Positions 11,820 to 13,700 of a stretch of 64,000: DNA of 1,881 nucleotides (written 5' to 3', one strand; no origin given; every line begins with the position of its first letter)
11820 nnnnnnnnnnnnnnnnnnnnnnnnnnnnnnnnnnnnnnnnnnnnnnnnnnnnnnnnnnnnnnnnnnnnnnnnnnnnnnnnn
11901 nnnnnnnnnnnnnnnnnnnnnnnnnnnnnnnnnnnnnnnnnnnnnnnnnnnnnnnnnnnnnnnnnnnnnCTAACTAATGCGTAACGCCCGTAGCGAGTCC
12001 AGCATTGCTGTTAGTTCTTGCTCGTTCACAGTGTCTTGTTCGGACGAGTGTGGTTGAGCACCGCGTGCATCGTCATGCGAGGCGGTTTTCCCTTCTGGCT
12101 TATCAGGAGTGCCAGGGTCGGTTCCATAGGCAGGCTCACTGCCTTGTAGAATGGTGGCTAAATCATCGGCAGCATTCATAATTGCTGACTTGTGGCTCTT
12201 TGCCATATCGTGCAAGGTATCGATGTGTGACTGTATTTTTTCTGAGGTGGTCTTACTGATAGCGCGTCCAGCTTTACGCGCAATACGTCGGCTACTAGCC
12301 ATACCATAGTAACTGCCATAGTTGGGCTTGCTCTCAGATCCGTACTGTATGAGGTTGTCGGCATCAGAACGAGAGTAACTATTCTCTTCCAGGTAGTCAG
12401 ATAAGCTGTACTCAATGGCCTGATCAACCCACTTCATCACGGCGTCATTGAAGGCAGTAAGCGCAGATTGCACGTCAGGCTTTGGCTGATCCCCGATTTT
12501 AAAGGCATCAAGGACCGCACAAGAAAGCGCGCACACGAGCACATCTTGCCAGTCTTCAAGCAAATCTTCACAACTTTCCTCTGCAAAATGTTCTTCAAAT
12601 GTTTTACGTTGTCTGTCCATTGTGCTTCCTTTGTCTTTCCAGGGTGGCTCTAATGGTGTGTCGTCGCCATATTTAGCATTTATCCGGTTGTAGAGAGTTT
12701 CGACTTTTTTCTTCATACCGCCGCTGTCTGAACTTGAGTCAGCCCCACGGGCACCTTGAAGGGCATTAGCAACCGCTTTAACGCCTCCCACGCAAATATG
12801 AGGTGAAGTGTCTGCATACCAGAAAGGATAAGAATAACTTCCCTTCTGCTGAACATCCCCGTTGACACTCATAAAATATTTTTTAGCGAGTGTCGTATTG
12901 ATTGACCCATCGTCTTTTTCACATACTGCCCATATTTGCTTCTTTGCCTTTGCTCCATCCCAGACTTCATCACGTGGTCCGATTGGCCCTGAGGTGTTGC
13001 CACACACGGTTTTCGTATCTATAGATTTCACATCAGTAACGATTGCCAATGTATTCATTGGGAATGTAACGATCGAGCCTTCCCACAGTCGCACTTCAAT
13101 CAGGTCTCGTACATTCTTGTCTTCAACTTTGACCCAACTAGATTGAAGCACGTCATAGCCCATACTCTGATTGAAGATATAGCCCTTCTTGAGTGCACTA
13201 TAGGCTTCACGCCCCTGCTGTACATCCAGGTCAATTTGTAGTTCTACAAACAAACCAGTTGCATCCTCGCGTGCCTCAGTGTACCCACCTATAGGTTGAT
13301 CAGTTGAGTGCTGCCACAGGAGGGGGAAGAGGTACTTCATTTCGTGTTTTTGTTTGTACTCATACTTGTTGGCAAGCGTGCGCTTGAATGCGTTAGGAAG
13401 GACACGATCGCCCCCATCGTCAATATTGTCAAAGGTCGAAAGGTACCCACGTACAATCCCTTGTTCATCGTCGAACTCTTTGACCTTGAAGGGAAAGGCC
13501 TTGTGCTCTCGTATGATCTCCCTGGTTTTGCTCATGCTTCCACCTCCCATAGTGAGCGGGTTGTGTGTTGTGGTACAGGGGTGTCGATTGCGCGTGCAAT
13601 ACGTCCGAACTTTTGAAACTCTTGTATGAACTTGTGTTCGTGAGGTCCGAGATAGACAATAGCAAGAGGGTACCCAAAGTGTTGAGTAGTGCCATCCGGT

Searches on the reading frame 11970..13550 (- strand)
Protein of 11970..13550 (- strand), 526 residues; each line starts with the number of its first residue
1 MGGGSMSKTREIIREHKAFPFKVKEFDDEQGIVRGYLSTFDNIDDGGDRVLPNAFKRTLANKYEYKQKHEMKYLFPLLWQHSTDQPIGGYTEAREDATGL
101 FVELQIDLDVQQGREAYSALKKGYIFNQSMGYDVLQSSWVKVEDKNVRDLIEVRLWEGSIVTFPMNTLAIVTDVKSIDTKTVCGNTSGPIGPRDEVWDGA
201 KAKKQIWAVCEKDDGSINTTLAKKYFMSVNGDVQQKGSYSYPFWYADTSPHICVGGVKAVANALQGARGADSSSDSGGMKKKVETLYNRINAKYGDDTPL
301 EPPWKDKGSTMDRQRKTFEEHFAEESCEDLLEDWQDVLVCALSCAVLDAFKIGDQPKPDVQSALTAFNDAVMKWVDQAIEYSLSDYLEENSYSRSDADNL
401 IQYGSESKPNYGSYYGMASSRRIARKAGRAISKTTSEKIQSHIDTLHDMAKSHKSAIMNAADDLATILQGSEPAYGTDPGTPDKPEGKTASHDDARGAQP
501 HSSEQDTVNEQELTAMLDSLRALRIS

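Call 12: search_protein_families(library=phrogs, proteins=[window:11970-13550:-], max_evalue=0.001)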
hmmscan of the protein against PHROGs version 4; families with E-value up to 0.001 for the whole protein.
window:11970-13550:- (526 aa): 7 families
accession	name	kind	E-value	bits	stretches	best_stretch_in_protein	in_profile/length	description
phrog_80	-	head and packaging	5.3e-42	145.8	1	14-179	217-383/607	head maturation protease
phrog_3244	-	head and packaging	1.8e-24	88.1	1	18-179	15-185/326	head maturation protease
phrog_617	-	head and packaging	3.6e-18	66.8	1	21-182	16-170/626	major head protein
phrog_9644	-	head and packaging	1.8e-12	48.2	1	23-176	155-308/341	head maturation protease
phrog_13042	-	head and packaging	1e-05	25.8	1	93-165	89-165/386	major head protein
phrog_2263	-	head and packaging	6.5e-05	23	1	77-176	77-178/551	major head protein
phrog_11321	-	unknown function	0.00016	22.3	1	77-171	35-136/327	-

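Call 13: search_protein_families(library=pfam, proteins=[window:11970-13550:-], max_evalue=0.001)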
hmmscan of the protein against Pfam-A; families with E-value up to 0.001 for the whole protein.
window:11970-13550:- (526 aa): 1 family
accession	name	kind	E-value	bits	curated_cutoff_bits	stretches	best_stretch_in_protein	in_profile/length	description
PF04586.22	Peptidase_S78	-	5.3e-28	98.6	21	1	22-172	4-153/165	Caudovirus prohead serine protease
